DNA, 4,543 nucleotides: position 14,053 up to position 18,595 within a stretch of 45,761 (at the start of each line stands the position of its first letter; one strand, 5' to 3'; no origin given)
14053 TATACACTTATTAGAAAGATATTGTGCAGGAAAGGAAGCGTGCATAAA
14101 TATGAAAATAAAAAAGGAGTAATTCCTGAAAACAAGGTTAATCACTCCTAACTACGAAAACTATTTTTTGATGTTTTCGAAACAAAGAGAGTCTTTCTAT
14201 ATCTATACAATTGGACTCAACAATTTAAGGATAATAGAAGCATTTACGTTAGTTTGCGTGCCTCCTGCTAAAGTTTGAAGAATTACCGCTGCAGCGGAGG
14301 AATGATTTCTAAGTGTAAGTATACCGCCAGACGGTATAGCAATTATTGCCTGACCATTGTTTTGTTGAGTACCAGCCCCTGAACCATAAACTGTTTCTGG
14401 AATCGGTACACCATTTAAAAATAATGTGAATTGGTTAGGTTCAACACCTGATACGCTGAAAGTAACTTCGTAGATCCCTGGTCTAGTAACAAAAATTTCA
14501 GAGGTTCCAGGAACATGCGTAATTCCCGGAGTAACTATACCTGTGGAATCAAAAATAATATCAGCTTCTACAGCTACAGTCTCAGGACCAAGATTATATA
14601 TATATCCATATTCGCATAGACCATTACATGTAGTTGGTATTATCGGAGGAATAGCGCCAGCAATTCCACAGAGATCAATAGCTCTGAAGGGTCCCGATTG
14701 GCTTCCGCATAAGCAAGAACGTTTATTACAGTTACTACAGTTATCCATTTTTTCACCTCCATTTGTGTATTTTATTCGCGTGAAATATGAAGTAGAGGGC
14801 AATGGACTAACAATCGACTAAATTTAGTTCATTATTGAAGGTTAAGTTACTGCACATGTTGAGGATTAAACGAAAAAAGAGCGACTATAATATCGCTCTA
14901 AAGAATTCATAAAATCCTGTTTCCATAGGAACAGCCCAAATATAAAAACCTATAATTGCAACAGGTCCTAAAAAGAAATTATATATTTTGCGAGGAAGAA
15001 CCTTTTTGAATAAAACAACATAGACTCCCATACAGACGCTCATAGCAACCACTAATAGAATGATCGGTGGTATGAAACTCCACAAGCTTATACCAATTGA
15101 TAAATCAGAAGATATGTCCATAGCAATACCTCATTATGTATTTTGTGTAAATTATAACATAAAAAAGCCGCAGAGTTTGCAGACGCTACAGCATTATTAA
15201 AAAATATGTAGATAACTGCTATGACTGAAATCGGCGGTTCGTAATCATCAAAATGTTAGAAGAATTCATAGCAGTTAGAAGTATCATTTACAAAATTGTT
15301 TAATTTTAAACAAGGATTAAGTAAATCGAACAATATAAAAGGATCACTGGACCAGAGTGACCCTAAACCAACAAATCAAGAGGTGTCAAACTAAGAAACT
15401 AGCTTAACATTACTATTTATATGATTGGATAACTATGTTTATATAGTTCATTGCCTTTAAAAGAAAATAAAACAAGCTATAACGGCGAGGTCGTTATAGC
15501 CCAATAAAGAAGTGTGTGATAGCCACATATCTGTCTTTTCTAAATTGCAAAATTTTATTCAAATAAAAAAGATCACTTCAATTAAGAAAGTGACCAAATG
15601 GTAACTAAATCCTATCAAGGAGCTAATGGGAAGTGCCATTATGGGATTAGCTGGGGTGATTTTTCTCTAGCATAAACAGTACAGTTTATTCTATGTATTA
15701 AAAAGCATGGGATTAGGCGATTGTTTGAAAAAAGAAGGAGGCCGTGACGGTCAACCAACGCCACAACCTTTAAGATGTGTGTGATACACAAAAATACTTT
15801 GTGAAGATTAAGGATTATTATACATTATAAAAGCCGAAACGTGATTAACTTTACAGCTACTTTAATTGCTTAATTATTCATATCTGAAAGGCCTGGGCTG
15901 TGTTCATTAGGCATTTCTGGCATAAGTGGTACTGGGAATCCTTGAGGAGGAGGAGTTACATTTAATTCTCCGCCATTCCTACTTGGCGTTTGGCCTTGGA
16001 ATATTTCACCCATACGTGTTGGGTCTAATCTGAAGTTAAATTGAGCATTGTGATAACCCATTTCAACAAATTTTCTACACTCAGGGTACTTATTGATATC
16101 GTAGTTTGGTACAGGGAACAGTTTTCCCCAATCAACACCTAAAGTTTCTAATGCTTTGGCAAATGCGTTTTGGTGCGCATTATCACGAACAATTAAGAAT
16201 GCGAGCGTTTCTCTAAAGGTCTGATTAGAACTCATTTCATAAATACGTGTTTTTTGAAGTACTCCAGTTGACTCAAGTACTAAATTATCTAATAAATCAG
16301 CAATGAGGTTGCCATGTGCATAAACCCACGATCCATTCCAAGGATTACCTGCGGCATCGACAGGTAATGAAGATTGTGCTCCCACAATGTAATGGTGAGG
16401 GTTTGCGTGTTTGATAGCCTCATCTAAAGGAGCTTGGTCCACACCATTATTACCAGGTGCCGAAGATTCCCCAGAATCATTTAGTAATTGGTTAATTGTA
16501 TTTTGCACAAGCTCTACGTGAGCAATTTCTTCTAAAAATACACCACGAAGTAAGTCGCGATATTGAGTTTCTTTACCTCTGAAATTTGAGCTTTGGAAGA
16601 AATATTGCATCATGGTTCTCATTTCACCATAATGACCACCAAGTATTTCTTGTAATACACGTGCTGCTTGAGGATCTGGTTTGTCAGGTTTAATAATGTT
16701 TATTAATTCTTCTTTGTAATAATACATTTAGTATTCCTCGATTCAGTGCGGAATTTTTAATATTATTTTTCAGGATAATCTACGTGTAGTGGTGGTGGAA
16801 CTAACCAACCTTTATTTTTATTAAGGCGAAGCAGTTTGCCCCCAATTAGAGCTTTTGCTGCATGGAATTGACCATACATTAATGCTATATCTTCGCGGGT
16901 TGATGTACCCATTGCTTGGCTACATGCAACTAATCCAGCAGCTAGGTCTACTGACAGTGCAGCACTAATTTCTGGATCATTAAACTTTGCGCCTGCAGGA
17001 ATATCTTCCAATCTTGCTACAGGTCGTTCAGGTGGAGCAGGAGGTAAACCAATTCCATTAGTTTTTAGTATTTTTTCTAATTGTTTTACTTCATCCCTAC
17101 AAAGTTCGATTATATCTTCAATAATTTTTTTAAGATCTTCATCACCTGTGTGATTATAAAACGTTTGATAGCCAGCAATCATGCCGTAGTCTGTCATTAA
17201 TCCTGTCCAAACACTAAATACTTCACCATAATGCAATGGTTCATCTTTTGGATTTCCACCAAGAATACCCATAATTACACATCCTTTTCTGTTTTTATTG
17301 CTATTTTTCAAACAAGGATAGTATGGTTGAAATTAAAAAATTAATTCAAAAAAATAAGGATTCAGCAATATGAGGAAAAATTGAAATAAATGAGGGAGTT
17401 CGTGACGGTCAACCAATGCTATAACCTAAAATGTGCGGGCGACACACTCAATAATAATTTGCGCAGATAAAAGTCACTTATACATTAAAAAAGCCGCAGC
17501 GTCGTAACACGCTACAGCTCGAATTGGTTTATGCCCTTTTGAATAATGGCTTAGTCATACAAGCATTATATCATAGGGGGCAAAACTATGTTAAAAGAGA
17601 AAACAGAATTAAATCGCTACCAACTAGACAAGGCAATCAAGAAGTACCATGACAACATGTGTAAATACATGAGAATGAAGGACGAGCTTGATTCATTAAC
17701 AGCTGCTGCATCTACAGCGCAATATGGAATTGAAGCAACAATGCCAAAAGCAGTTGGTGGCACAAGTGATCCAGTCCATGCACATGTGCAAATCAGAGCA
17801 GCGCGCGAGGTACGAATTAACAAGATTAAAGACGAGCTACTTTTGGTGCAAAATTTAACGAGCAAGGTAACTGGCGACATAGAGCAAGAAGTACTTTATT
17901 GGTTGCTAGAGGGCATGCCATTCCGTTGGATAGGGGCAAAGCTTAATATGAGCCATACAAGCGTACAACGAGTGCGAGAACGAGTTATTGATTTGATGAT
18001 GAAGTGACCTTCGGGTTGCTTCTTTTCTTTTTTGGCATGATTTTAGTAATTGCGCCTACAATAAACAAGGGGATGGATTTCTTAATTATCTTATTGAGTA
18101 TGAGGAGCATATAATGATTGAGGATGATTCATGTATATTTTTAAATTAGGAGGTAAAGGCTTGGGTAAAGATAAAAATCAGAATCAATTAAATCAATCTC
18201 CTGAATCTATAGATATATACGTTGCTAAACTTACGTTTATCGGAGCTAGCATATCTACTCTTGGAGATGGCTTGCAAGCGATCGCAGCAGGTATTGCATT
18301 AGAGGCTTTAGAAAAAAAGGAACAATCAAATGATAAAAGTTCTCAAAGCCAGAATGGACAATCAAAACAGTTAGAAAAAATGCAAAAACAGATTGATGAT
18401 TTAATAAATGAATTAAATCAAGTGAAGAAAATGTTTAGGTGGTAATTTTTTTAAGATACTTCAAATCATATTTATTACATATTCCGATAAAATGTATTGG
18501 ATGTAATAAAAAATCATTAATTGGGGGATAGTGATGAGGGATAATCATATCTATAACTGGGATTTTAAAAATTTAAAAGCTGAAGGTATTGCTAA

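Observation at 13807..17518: Three copies of a ~127-bp interspersed repeat (X element) bracketing the cargo cassettes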

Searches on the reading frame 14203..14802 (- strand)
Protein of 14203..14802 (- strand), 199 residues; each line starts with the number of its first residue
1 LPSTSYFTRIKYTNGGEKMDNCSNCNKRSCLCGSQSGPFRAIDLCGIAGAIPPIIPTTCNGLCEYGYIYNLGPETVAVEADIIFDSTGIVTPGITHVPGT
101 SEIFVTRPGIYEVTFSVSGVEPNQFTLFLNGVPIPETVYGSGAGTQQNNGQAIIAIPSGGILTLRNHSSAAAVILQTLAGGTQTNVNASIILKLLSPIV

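Call 11: search_protein_families(library=pfam, proteins=[window:14203-14802:-], max_evalue=0.01)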
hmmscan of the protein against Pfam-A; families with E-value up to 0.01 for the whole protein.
window:14203-14802:- (199 aa): 2 families
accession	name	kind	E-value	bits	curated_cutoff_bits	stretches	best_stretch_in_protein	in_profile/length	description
PF18573.7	BclA_C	-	2.2e-09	37.7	38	1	67-180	2-119/128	BclA C-terminal domain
PF06832.18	BiPBP_C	-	0.005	17.2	26.8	0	92-153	12-75/90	Penicillin-Binding Protein C-terminus Family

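Call 12: search_protein_families(library=phrogs, proteins=[window:14203-14802:-], max_evalue=0.001)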
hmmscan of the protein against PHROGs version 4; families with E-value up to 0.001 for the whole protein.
window:14203-14802:- (199 aa): 1 family
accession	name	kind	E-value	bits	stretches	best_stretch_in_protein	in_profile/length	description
phrog_30509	-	tail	8.7e-47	160.4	1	44-193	100-251/254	collagen like minor tail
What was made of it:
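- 14203..15121 (-): Cargo between X(A) and copy B: BclA_C-domain protein (14203-14748/14802) and a 78-aa protein (14885-15121). Calls 11 and 12.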

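Call 58: search_protein_families(library=ncbifam, proteins=[window:14203-14802:-], max_evalue=0.01)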
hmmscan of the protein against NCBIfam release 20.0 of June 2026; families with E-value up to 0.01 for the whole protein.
window:14203-14802:- (199 aa): 0 families

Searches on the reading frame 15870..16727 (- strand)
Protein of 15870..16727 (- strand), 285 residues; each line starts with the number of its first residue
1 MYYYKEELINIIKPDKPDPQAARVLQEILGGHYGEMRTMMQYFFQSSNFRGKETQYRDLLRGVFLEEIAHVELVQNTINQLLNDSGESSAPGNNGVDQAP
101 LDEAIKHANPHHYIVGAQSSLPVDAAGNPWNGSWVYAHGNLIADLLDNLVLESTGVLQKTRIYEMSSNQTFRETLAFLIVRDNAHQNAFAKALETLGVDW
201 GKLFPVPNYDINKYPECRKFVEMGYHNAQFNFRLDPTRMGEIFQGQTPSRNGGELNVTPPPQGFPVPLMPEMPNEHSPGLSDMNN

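Call 11: search_protein_families(library=pfam, proteins=[window:15870-16727:-], max_evalue=0.01)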
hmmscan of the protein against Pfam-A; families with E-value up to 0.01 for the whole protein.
window:15870-16727:- (285 aa): 1 family
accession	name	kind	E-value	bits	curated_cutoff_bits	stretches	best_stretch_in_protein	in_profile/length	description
PF05067.18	Mn_catalase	-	3.9e-65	220.1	27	1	1-268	1-259/284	Manganese containing catalase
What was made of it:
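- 15870..17272 (-): Cargo operon DUF3231 (16763-17272) and Mn catalase (15870-16727), bracketed by X(D) and X(C). Call 11.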

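Call 12: search_protein_families(library=phrogs, proteins=[window:15870-16727:-], max_evalue=0.001)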
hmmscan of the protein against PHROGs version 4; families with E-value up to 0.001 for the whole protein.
window:15870-16727:- (285 aa): 1 family
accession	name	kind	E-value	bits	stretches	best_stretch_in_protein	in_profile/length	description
phrog_7573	-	unknown function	8.6e-45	154.2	1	1-196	1-180/248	-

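Call 58: search_protein_families(library=ncbifam, proteins=[window:15870-16727:-], max_evalue=0.01)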
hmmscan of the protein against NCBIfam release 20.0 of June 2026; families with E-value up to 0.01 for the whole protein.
window:15870-16727:- (285 aa): 1 family
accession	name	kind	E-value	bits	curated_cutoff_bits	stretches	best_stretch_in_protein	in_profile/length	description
NF052557.1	ManCatBAC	equivalog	1.6e-58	198.2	350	1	1-221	1-219/268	manganese catalase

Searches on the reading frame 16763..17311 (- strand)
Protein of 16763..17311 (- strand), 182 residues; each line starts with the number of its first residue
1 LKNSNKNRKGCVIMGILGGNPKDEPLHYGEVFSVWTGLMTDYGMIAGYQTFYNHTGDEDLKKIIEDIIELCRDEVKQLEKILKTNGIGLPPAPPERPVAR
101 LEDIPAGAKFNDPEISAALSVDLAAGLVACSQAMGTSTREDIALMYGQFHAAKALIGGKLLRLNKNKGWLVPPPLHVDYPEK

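Call 11: search_protein_families(library=pfam, proteins=[window:16763-17311:-], max_evalue=0.01)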
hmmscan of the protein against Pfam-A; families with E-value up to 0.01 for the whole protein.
window:16763-17311:- (182 aa): 2 families
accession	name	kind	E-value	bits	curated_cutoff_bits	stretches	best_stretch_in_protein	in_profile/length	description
PF11553.14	DUF3231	-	5.6e-40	137.1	29.6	1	15-178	2-161/165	Protein of unknown function (DUF3231)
PF09537.16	DUF2383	-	0.00025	21.6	30.8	1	44-86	16-58/111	Domain of unknown function (DUF2383)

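Call 12: search_protein_families(library=phrogs, proteins=[window:16763-17311:-], max_evalue=0.001)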
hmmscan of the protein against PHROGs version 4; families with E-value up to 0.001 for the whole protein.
window:16763-17311:- (182 aa): 0 families

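Call 58: search_protein_families(library=ncbifam, proteins=[window:16763-17311:-], max_evalue=0.01)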
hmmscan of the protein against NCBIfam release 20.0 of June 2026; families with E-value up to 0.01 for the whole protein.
window:16763-17311:- (182 aa): 0 families

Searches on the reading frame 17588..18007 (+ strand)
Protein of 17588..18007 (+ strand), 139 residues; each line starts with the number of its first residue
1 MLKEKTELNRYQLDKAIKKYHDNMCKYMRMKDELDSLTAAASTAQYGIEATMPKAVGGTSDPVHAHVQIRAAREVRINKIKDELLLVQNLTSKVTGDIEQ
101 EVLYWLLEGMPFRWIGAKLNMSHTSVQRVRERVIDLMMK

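Call 11: search_protein_families(library=pfam, proteins=[window:17588-18007:+], max_evalue=0.01)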
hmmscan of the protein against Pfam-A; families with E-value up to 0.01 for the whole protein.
window:17588-18007:+ (139 aa): 1 family
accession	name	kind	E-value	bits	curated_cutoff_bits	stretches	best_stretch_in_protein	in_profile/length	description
PF00196.25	GerE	-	0.0034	17.4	23.5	0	99-133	7-41/57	Bacterial regulatory proteins, luxR family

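Call 12: search_protein_families(library=phrogs, proteins=[window:17588-18007:+], max_evalue=0.001)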
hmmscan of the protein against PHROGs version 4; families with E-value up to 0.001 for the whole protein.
window:17588-18007:+ (139 aa): 2 families
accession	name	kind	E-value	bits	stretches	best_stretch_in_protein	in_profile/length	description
phrog_1058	-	unknown function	8.6e-25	88.3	1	9-139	3-129/134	-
phrog_36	-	transcription regulation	5e-07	30.5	1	13-138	56-184/220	transcriptional regulator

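Call 30: find_related_loci(query=window:17588-18007:+, collection=viral_contigs, flank=4000)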
Query window:17588-18007:+ (139 aa) in viral_contigs; peptide patterns used: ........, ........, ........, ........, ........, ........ (x = any residue, [..] = any of these).
55 stretches matched a pattern; 47 encode a relative of the query (tblastn E <= 1e-3); 47 distinct loci.
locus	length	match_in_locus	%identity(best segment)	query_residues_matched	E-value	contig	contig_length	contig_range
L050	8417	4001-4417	99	1-139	8e-93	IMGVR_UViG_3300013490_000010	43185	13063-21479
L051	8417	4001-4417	93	1-139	4e-89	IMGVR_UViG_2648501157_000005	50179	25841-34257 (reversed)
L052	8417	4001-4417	94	1-139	2e-89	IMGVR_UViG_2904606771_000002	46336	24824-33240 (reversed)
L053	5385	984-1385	97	5-138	1e-88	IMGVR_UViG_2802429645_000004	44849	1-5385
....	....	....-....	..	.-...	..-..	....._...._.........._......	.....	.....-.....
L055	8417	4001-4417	93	1-139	5e-88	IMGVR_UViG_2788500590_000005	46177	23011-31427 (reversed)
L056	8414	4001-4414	92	1-138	8e-87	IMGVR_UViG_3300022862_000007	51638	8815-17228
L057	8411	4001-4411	91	1-137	7e-86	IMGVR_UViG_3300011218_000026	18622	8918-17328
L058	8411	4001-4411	91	1-137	5e-87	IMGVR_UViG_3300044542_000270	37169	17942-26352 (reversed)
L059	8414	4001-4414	88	1-138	2e-84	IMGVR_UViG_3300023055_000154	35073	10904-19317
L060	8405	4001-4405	92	5-139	4e-84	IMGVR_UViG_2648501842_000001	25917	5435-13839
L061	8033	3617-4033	83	1-139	3e-80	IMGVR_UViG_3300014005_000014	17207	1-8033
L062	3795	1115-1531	81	1-139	2e-78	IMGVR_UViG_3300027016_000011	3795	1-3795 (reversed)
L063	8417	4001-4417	81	1-139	7e-78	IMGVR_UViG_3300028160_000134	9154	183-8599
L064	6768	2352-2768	79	1-139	2e-74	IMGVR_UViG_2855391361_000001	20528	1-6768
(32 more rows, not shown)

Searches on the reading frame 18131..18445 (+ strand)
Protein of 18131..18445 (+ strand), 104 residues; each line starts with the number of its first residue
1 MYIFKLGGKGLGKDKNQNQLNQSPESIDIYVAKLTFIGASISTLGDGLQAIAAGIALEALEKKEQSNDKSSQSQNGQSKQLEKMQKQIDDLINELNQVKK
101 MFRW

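Call 11: search_protein_families(library=pfam, proteins=[window:18131-18445:+], max_evalue=0.01)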
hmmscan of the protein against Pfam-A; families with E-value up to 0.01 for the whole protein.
window:18131-18445:+ (104 aa): 2 families
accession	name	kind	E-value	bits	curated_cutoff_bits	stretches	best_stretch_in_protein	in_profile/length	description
PF18737.6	HEPN_MAE_28990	-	0.0065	17.1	26.8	1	25-90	55-121/211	MAE_28990/MAE_18760-like HEPN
PF09325.15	Vps5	-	0.0083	16.2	27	0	58-102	142-186/236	Vps5 C terminal like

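Call 12: search_protein_families(library=phrogs, proteins=[window:18131-18445:+], max_evalue=0.001)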
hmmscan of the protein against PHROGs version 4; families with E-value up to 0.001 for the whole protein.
window:18131-18445:+ (104 aa): 0 families
